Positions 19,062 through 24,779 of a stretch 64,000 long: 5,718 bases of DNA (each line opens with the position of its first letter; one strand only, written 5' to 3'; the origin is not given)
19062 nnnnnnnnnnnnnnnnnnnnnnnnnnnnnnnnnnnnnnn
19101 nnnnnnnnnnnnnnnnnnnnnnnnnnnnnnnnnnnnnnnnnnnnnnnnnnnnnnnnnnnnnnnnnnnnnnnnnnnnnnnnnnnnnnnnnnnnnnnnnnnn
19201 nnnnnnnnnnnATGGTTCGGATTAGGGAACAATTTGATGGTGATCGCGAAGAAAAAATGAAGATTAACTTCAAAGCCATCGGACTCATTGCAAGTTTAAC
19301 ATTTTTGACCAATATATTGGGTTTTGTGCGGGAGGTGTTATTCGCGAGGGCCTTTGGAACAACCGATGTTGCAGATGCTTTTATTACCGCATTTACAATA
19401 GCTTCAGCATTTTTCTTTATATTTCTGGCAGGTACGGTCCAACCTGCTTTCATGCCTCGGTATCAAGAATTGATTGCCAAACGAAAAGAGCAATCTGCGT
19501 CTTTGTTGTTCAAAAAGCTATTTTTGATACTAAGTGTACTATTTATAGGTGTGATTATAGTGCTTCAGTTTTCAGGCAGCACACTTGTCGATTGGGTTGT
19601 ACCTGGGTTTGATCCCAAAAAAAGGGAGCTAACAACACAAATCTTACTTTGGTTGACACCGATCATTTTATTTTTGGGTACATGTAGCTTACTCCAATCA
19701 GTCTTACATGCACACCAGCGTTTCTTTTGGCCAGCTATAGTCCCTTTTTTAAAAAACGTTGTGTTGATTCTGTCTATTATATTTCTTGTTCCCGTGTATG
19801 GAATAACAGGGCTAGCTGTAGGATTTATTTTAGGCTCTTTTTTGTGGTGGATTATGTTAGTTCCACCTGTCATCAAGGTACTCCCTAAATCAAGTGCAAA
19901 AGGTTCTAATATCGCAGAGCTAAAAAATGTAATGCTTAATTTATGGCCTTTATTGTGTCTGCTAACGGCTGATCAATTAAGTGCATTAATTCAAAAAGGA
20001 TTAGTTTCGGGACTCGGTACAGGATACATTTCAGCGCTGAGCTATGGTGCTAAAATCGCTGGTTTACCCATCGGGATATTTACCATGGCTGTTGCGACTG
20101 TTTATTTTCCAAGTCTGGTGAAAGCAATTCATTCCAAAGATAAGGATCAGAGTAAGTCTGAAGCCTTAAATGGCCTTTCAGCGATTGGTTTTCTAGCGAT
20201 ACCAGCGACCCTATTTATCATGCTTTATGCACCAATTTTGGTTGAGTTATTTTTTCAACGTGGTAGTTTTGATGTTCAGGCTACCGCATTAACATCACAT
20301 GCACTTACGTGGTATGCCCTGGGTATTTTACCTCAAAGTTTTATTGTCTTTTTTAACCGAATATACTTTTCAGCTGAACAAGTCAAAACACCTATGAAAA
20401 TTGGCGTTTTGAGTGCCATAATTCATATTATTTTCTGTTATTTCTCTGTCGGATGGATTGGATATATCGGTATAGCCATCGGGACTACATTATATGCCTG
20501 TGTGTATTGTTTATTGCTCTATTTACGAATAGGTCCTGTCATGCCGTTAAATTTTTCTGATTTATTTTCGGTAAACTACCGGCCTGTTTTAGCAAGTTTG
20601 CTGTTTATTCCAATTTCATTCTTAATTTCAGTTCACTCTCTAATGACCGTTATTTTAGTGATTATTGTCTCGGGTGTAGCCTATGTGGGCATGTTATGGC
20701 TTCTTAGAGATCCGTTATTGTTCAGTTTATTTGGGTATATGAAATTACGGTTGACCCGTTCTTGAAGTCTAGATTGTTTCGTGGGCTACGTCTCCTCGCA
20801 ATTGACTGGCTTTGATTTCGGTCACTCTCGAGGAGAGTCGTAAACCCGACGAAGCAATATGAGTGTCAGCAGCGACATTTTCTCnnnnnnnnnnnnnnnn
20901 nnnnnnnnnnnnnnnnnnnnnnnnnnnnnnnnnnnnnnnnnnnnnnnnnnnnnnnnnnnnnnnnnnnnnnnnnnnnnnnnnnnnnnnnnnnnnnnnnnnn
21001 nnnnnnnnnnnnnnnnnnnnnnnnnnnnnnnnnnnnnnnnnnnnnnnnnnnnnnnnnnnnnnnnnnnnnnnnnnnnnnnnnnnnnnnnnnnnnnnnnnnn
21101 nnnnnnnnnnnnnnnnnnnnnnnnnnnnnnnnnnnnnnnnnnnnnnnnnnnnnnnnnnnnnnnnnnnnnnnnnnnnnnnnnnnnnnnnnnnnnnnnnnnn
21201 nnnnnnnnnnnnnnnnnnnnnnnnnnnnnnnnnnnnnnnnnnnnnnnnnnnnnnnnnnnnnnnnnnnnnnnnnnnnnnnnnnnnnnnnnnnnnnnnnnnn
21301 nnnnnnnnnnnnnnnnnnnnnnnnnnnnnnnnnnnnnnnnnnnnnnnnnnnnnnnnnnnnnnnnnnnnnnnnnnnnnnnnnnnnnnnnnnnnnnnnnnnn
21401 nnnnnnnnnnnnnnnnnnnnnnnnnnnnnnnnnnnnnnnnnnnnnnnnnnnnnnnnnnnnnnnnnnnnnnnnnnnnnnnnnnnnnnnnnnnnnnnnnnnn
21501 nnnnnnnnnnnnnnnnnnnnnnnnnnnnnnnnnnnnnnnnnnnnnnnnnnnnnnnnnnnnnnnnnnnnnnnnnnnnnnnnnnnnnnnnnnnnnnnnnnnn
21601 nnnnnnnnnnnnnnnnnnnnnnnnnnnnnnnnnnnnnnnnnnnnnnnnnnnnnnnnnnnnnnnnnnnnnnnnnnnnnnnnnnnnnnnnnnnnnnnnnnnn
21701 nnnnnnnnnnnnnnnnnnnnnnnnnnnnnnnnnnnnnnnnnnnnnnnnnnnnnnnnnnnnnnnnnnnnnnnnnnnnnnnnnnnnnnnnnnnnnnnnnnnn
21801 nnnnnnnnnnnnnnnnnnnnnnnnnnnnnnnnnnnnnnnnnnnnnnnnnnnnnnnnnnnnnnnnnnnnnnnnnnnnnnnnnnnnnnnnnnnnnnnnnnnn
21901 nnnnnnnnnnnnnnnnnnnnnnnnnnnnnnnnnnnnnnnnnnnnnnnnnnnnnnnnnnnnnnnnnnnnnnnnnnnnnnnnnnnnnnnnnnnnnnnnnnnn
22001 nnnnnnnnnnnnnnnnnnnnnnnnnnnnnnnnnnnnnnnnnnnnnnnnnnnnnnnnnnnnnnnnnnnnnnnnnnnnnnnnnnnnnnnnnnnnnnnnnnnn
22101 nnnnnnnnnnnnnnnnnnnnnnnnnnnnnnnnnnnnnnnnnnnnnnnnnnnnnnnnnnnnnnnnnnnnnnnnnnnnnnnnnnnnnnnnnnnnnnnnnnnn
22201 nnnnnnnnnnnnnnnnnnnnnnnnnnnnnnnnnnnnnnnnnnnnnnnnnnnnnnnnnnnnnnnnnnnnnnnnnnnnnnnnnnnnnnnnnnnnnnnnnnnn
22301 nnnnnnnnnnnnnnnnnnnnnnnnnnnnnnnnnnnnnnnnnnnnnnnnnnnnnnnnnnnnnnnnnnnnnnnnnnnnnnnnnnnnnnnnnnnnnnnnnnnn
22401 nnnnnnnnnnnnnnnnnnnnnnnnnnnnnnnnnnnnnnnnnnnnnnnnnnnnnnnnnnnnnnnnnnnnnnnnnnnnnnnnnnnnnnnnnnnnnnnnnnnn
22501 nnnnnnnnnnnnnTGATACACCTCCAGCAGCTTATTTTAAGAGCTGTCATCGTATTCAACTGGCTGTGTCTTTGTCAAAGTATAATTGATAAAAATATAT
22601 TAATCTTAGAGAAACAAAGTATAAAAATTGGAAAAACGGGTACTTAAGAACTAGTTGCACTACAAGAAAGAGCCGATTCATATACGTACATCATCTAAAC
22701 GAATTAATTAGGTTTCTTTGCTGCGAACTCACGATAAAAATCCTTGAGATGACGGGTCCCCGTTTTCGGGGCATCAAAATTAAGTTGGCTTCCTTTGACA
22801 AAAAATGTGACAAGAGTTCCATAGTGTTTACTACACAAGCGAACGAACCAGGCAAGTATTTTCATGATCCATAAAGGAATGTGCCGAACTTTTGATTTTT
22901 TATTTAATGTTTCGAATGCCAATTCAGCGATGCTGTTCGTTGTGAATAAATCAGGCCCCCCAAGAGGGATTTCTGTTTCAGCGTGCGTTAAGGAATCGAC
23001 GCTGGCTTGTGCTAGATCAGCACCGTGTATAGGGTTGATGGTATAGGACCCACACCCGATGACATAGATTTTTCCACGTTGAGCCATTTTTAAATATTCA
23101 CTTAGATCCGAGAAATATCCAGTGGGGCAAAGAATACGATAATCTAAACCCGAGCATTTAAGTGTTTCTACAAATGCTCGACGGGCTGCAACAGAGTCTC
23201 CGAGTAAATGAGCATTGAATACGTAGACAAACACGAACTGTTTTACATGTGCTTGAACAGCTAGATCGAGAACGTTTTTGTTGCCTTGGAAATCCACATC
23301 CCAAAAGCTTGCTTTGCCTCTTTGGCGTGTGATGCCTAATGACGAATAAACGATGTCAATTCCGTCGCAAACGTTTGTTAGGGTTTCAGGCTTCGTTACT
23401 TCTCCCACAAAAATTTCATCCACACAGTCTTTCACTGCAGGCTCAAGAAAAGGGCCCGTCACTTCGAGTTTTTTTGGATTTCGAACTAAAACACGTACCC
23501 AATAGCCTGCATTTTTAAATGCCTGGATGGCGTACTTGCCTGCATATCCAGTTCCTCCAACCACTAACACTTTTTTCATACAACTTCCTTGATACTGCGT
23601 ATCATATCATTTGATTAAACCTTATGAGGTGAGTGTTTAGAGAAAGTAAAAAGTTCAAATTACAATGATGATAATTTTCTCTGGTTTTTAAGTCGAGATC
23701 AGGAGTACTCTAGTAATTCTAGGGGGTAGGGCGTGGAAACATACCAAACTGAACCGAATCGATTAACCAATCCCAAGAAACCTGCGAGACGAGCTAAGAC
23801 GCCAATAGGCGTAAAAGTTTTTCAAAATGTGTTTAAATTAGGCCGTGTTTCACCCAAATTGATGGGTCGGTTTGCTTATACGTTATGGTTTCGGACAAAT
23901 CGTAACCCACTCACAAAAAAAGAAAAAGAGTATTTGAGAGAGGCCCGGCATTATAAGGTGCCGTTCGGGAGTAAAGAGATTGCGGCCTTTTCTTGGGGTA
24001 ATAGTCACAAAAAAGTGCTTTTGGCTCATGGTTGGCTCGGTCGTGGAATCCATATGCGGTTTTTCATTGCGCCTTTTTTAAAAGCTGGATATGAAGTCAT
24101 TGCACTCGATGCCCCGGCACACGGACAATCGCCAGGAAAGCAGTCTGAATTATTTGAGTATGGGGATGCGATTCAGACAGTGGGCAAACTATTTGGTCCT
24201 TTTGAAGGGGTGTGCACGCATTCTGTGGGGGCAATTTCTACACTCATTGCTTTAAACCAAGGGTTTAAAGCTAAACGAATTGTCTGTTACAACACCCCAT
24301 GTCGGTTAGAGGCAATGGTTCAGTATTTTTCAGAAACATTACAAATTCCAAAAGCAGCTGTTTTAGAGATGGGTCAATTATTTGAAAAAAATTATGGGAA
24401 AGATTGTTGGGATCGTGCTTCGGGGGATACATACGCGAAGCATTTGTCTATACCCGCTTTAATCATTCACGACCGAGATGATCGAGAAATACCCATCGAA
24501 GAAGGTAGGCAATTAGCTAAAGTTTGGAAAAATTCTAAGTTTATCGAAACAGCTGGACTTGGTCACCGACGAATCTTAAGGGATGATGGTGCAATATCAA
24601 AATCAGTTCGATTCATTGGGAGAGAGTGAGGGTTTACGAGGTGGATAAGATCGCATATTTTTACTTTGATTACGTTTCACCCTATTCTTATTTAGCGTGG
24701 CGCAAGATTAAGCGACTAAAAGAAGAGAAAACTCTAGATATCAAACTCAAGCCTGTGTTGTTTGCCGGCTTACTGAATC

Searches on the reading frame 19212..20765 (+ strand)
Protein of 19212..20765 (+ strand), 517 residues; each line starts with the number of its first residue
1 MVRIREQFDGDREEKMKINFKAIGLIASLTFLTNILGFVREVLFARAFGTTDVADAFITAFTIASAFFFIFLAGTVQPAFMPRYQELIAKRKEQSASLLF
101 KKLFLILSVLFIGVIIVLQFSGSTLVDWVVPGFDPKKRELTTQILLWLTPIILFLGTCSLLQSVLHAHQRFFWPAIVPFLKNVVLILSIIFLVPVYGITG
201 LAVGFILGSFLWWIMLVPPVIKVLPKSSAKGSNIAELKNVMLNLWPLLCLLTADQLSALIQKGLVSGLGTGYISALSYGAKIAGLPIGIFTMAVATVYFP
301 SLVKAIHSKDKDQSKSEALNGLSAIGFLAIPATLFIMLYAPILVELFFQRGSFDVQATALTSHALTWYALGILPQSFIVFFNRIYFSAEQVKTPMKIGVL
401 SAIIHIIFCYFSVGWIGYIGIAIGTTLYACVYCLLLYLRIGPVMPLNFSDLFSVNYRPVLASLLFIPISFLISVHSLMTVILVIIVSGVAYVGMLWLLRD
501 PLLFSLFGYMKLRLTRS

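Call 28: search_protein_families(library=pfam, proteins=[window:19212-20765:+], max_evalue=0.00001)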
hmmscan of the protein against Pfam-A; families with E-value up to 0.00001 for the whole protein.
window:19212-20765:+ (517 aa): 2 families
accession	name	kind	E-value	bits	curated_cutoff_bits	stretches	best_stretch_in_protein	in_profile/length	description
PF03023.19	MurJ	-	1.4e-75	255.1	27.4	1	44-475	1-436/451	Lipid II flippase MurJ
PF01554.23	MatE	-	3.9e-10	40.1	24.9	1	259-411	14-161/161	MatE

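Call 31: find_homologous_proteins(query=window:19212-20765:+, max_evalue=1e-30)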
Query window:19212-20765:+ (517 aa): 60 proteins with E <= 1e-30 among 8000 candidates.
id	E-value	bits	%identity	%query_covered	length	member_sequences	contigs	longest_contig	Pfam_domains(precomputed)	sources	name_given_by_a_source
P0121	0.0e+0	1109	100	100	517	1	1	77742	PF01554.24,PF03023.20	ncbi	-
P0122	4.6e-128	447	46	94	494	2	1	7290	PF01554.24,PF03023.20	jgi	-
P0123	9.3e-128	446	47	94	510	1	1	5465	PF01554.24,PF13440.12,PF03023.20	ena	-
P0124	1.8e-127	445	46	95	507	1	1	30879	PF01554.24,PF03023.20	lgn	-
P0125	8.6e-121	423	49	79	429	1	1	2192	PF01554.24,PF03023.20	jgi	jgi:putative peptidoglycan lipid II flippase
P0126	9.2e-117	410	44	95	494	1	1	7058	PF03023.20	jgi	-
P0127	3.3e-115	404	47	77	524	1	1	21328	PF01554.24,PF03023.20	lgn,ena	-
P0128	8.4e-115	403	44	94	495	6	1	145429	PF01554.24,PF03023.20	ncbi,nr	ncbi:murein biosynthesis integral membrane protein MurJ [Plasticicumulans lactativorans]|nr:murein b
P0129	9.6e-111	390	45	88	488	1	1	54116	PF01554.24,PF03023.20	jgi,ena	-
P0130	2.2e-110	389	43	88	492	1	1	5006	PF03023.20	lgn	-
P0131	6.9e-108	380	40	93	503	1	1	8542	PF01554.24,PF13440.12,PF03023.20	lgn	-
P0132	1.2e-106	376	44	85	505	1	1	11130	PF01554.24,PF03023.20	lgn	-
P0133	2.4e-105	372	42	94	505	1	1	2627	PF01554.24,PF03023.20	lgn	-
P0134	3.1e-104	368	41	94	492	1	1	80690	PF03023.20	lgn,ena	-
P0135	2.6e-94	335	38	95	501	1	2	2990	PF03023.20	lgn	-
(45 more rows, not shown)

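Call 74: find_encoding_contigs(protein=P0124, flank=10000, max_places=3)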
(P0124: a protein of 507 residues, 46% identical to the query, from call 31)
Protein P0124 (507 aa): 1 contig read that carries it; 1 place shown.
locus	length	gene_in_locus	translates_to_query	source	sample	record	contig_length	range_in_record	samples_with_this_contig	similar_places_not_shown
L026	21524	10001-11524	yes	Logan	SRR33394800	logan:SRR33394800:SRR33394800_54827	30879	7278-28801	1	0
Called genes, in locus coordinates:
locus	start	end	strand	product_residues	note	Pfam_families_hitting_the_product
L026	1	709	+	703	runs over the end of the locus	PF22020:RlmL_1st, PF02926:THUMP, PF01170:UPF0020, PF13847:Methyltransf_31 (faint), PF05175:MTS (faint), PF10672:Methyltrans_SAM, PF03602:Cons_hypoth95 (weak)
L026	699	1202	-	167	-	PF06127:Mpo1-like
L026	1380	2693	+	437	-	PF00083:Sugar_tr, PF07690:MFS_1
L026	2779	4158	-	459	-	-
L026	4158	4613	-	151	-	PF23130:IcmW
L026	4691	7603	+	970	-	PF11388:DotA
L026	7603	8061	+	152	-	-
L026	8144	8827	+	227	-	PF24275:NttA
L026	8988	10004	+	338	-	PF13489:Methyltransf_23, PF07021:MetW (weak), PF13847:Methyltransf_31, PF08241:Methyltransf_11, PF08242:Methyltransf_12, PF13649:Methyltransf_25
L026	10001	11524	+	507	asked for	PF03023:MurJ, PF01554:MatE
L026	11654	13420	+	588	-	PF00664:ABC_membrane, PF00005:ABC_tran, PF02463:SMC_N (weak)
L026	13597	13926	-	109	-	PF01808:AICARFT_IMPCHas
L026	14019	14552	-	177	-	PF02142:MGS, PF01808:AICARFT_IMPCHas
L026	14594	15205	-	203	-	PF01502:PRA-CH, PF01503:PRA-PH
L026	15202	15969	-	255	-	PF00977:His_biosynth, PF01207:Dus (faint)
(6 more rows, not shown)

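Call 75: find_encoding_contigs(protein=P0129, flank=10000, max_places=3)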
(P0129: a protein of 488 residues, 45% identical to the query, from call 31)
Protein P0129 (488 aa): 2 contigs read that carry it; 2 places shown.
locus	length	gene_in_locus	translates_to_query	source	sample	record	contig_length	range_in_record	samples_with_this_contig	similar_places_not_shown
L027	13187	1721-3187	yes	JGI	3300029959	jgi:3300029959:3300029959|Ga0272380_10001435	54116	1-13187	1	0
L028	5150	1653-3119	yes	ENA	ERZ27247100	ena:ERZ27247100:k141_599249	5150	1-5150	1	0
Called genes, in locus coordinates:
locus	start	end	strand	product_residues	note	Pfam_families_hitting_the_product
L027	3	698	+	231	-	?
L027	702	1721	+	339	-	PF13489:Methyltransf_23, PF07021:MetW (faint), PF13847:Methyltransf_31 (weak), PF08241:Methyltransf_11, PF08242:Methyltransf_12, PF13649:Methyltransf_25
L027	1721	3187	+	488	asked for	PF03023:MurJ, PF01554:MatE (weak)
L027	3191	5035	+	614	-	PF13522:GATase_6, PF13537:GATase_7, PF00733:Asn_synthase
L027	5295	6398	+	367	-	PF02350:Epimerase_2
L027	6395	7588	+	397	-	-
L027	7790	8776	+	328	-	PF06662:C5-epim_C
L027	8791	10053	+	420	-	-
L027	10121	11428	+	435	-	PF03446:NAD_binding_2 (faint), PF03721:UDPG_MGDP_dh_N, PF00984:UDPG_MGDP_dh, PF03720:UDPG_MGDP_dh_C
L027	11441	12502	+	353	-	PF01408:GFO_IDH_MocA, PF03447:NAD_binding_3, PF02894:GFO_IDH_MocA_C, PF22725:GFO_IDH_MocA_C3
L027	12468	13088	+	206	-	PF25084:LbH_EIF2B (weak), PF14602:Hexapep_2 (faint), PF00132:Hexapep (weak), PF25087:GMPPB_C (weak), PF00132:Hexapep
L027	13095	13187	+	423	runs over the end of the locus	PF01943:Polysacc_synt, PF13440:Polysacc_synt_3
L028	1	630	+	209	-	?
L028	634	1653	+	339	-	PF13489:Methyltransf_23, PF07021:MetW (faint), PF13847:Methyltransf_31 (weak), PF08241:Methyltransf_11, PF08242:Methyltransf_12, PF13649:Methyltransf_25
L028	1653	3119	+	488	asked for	PF03023:MurJ, PF01554:MatE (weak)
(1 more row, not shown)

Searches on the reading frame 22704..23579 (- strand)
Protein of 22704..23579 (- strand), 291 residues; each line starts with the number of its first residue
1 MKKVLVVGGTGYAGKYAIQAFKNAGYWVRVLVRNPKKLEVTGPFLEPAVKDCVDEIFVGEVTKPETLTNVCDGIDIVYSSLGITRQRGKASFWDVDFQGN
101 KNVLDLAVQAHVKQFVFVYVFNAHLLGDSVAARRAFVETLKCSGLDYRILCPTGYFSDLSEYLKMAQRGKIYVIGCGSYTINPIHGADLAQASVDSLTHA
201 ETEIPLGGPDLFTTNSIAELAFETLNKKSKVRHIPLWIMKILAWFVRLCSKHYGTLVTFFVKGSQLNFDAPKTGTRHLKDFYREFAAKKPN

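Call 28: search_protein_families(library=pfam, proteins=[window:22704-23579:-], max_evalue=0.00001)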
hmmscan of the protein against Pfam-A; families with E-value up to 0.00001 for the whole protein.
window:22704-23579:- (291 aa): 4 families
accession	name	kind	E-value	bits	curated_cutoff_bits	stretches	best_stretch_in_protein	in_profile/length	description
PF13460.12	NAD_binding_10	-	8.8e-18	65.3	27.2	1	8-198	1-182/184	NAD(P)H-binding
PF05368.20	NmrA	-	2.6e-13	50.7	27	1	2-124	3-111/298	NmrA-like family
PF01370.27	Epimerase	-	6.8e-11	42.5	20.9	1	4-118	1-113/240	NAD dependent epimerase/dehydratase family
PF01073.25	3Beta_HSD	-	5.9e-10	39.1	22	1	5-119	1-115/280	3-beta hydroxysteroid dehydrogenase/isomerase family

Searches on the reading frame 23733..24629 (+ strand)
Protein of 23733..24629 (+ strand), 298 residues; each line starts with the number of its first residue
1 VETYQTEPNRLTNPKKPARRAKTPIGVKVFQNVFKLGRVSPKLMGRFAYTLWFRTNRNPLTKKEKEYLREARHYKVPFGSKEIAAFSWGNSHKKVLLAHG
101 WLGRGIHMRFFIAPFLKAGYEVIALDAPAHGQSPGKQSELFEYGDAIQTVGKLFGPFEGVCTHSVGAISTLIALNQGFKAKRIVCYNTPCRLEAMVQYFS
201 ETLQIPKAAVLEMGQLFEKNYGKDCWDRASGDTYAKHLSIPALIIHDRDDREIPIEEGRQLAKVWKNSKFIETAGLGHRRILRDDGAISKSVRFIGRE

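Call 28: search_protein_families(library=pfam, proteins=[window:23733-24629:+], max_evalue=0.00001)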
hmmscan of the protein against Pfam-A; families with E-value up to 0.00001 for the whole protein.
window:23733-24629:+ (298 aa): 3 families
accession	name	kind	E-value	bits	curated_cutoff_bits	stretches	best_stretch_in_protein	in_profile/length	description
PF12697.13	Abhydrolase_6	-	2.5e-09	38.6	26.3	1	95-207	1-113/217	Alpha/beta hydrolase family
PF00561.26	Abhydrolase_1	-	5.6e-09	36.5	25.8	0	95-143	3-50/245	alpha/beta hydrolase fold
PF12146.15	Hydrolase_4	-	1.8e-06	27.9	27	0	91-200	3-120/239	Serine aminopeptidase, S33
